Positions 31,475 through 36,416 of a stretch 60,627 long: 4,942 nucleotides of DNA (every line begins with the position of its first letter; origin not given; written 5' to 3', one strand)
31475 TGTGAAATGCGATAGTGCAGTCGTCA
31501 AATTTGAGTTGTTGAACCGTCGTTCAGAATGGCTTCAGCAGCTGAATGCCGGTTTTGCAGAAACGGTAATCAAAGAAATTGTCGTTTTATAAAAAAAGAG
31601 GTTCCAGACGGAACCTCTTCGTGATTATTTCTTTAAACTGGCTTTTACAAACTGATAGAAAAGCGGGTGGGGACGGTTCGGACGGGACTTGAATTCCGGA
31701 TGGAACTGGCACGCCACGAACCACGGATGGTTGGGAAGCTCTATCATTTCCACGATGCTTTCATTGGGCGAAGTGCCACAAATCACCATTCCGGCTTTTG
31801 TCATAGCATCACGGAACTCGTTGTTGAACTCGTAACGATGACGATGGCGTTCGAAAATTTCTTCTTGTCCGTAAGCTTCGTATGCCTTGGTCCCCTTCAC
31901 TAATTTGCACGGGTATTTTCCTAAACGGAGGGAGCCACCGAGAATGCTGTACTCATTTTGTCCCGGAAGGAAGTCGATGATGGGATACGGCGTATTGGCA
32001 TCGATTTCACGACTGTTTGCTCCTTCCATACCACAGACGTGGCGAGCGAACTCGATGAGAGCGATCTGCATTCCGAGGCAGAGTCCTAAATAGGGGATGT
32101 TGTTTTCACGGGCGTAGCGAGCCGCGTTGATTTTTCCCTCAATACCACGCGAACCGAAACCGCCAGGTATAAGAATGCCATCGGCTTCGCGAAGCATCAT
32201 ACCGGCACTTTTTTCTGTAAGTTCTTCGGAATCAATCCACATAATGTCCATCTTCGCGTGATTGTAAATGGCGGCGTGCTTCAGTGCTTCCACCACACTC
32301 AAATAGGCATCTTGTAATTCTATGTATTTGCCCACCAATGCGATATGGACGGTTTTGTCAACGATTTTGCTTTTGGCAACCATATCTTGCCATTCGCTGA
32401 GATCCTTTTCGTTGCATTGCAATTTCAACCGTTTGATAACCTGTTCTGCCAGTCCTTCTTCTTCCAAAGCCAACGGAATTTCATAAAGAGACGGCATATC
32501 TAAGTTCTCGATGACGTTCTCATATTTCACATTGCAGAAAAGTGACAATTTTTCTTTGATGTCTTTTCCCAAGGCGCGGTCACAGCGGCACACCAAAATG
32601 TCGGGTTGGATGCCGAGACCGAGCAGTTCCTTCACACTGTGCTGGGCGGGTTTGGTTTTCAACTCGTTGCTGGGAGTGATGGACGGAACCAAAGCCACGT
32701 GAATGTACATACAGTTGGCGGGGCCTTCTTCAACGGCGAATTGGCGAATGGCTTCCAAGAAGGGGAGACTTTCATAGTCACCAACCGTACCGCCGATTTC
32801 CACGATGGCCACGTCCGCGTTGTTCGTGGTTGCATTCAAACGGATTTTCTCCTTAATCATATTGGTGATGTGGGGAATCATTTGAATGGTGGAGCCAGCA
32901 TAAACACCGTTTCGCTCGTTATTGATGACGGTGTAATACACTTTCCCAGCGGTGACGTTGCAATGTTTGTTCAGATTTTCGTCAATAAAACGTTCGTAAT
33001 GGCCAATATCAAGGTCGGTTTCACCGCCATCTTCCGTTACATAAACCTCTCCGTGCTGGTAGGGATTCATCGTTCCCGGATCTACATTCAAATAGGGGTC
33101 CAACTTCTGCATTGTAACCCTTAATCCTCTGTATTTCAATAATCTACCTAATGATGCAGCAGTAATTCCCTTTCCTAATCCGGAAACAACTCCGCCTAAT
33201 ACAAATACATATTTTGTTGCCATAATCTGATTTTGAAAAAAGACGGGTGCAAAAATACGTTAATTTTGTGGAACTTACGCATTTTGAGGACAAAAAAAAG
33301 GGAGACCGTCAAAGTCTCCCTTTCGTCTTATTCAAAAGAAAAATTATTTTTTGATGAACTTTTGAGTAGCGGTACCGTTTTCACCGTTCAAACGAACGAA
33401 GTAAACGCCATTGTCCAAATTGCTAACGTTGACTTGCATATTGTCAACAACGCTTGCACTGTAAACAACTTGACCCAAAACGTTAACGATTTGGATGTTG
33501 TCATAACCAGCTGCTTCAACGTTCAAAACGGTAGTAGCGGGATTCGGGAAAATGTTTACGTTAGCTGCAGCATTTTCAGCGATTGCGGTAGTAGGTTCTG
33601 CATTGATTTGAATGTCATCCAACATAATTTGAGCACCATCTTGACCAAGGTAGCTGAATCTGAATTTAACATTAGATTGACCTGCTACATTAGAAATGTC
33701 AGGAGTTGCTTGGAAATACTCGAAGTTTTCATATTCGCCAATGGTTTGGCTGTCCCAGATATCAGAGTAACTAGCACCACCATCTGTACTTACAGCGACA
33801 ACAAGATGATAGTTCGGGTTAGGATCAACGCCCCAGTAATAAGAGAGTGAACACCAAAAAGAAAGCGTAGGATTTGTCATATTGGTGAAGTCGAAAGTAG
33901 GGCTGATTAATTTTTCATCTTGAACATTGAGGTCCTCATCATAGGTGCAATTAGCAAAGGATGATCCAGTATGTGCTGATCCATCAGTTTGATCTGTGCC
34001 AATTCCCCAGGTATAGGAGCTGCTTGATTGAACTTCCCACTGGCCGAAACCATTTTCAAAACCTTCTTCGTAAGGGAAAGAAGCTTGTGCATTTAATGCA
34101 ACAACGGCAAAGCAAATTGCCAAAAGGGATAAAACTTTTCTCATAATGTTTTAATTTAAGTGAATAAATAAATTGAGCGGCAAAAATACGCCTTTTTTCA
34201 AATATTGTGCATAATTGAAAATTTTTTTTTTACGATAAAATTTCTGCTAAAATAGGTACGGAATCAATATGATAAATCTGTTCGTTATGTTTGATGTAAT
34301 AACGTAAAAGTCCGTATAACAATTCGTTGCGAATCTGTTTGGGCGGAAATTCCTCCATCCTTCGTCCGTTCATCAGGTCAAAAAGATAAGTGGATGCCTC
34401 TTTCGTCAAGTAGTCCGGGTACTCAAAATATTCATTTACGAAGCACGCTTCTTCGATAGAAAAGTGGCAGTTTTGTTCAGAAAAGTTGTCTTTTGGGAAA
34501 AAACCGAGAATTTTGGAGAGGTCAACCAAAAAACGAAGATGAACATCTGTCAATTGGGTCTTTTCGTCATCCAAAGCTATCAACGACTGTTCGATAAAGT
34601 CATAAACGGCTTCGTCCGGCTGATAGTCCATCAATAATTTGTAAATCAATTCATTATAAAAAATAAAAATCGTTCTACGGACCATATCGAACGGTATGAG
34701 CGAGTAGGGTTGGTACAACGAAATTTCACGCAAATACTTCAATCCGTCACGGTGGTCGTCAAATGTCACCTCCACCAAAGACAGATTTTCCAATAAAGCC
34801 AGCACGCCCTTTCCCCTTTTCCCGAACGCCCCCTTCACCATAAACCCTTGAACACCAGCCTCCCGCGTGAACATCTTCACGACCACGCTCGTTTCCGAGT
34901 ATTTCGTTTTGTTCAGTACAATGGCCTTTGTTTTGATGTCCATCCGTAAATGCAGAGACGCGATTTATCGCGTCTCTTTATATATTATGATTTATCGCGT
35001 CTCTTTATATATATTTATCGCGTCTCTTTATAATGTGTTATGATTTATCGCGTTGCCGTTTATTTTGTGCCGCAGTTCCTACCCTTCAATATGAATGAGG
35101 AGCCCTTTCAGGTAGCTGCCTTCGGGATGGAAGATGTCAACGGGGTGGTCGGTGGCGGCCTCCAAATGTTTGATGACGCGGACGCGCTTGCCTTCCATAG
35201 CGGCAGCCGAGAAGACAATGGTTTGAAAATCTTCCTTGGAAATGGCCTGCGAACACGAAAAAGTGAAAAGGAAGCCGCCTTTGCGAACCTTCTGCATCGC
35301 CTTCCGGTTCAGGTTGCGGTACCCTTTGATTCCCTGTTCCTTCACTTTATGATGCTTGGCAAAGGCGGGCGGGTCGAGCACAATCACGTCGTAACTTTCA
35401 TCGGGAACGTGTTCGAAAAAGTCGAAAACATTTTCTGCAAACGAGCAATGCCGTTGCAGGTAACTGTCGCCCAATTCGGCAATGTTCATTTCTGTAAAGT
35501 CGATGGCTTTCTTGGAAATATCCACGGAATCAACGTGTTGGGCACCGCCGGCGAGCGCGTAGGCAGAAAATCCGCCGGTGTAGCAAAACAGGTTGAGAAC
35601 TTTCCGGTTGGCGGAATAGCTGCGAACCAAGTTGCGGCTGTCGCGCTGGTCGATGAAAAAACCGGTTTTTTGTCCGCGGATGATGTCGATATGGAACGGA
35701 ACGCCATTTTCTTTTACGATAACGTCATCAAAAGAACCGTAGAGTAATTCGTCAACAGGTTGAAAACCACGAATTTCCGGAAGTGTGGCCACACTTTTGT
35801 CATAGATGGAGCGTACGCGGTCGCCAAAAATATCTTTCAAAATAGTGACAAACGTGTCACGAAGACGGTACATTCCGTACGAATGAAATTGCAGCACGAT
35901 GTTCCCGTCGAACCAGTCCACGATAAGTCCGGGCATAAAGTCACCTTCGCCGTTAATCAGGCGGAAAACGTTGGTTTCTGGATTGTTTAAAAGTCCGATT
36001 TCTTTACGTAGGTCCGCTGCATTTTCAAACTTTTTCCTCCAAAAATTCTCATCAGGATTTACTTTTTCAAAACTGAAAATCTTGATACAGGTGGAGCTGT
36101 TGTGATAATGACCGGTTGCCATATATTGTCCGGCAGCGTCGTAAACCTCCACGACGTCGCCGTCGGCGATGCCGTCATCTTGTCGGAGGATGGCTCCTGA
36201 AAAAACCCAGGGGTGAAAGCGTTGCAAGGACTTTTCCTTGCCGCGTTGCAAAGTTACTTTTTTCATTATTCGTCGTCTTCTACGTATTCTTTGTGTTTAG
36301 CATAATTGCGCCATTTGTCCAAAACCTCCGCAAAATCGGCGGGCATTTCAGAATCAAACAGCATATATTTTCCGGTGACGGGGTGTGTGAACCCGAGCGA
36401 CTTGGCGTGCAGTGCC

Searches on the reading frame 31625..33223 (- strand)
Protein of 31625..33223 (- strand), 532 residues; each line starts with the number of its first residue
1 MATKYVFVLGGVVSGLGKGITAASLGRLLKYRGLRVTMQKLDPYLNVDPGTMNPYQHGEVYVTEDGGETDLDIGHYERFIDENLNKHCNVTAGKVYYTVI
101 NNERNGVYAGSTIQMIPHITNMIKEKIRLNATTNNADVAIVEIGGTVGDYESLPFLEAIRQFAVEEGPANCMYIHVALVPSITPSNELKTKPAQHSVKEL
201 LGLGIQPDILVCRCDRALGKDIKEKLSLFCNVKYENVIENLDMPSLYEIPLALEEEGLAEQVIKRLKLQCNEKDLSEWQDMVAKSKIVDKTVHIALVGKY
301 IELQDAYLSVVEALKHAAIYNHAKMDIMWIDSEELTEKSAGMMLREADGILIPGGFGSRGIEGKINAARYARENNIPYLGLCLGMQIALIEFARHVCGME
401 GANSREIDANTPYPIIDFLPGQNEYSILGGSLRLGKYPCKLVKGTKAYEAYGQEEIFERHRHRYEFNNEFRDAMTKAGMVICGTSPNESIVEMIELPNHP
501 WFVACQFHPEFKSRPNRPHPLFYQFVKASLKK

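Call 83: search_protein_families(library=pfam, proteins=[window:31625-33223:-], max_evalue=0.001)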
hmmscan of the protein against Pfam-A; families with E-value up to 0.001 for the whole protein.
window:31625-33223:- (532 aa): 4 families
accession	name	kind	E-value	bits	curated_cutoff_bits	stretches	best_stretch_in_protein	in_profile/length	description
PF06418.20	CTP_synth_N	-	3.6e-124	413.8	26.1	1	4-268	1-265/265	CTP synthase N-terminus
PF00117.34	GATase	-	4.3e-41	141.1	22.8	1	303-527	2-189/190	Glutamine amidotransferase class-I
PF07722.19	Peptidase_C26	-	7.2e-06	26.4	20.5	1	368-510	98-219/219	Peptidase C26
PF01656.29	CbiA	-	3.2e-05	24.3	25.4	1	14-124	8-66/125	CobQ/CobB/MinD/ParA nucleotide binding domain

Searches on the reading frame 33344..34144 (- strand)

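Call 83: search_protein_families(library=pfam, proteins=[window:33344-34144:-], max_evalue=0.001)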
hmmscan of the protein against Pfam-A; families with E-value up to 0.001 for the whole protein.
window:33344-34144:- (266 aa): 2 families
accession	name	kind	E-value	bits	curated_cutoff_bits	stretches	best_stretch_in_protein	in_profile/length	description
PF18962.6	Por_Secre_tail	-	3.8e-15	56.4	27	1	198-264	1-74/75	Secretion system C-terminal sorting domain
PF00629.30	MAM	-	8.5e-05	22.9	26.4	1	29-183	3-155/158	MAM domain, meprin/A5/mu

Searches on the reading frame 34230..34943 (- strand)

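Call 83: search_protein_families(library=pfam, proteins=[window:34230-34943:-], max_evalue=0.001)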
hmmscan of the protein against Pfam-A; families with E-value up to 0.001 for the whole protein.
window:34230-34943:- (237 aa): 2 families
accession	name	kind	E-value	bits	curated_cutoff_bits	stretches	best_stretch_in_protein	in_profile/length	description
PF11967.14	RecO_N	-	1.7e-16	60.4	27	1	1-80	1-80/80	Recombination protein O N terminal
PF02565.21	RecO_C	-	3.1e-09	37.2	22.1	1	85-216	2-145/157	Recombination protein O C terminal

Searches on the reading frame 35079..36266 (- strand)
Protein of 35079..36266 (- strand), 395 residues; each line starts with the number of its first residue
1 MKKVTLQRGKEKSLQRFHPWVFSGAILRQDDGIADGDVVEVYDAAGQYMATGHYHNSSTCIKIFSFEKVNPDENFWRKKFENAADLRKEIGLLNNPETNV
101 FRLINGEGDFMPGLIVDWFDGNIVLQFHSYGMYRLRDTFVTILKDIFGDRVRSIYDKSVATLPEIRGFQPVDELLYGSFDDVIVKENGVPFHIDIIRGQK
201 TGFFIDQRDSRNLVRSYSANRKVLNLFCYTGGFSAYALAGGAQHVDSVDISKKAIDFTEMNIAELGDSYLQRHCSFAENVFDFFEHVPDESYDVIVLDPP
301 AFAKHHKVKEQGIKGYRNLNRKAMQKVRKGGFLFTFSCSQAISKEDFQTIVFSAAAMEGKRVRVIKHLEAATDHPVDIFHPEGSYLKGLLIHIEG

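Call 83: search_protein_families(library=pfam, proteins=[window:35079-36266:-], max_evalue=0.001)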
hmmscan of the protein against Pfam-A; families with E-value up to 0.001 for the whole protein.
window:35079-36266:- (395 aa): 6 families
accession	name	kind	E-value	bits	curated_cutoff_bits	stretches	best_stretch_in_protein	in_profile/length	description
PF10672.15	Methyltrans_SAM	-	9.5e-26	91.1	27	1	173-347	76-247/286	S-adenosylmethionine-dependent methyltransferase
PF17785.7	PUA_3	-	5.4e-18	65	22.6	1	4-66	1-64/64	PUA-like domain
PF03602.21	Cons_hypoth95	-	1e-07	32.2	24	1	212-306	34-127/182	Conserved hypothetical protein 95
PF05175.20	MTS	-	4.6e-07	30.1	23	1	219-336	31-139/170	Methyltransferase small domain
PF01728.25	FtsJ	-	0.0001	22.8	24.1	1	219-314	21-114/181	FtsJ-like methyltransferase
PF02475.24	TRM5-TYW2_MTfase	-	0.00094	19.6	28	0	183-263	2-81/164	TRM5/TYW2 methyltransferase domain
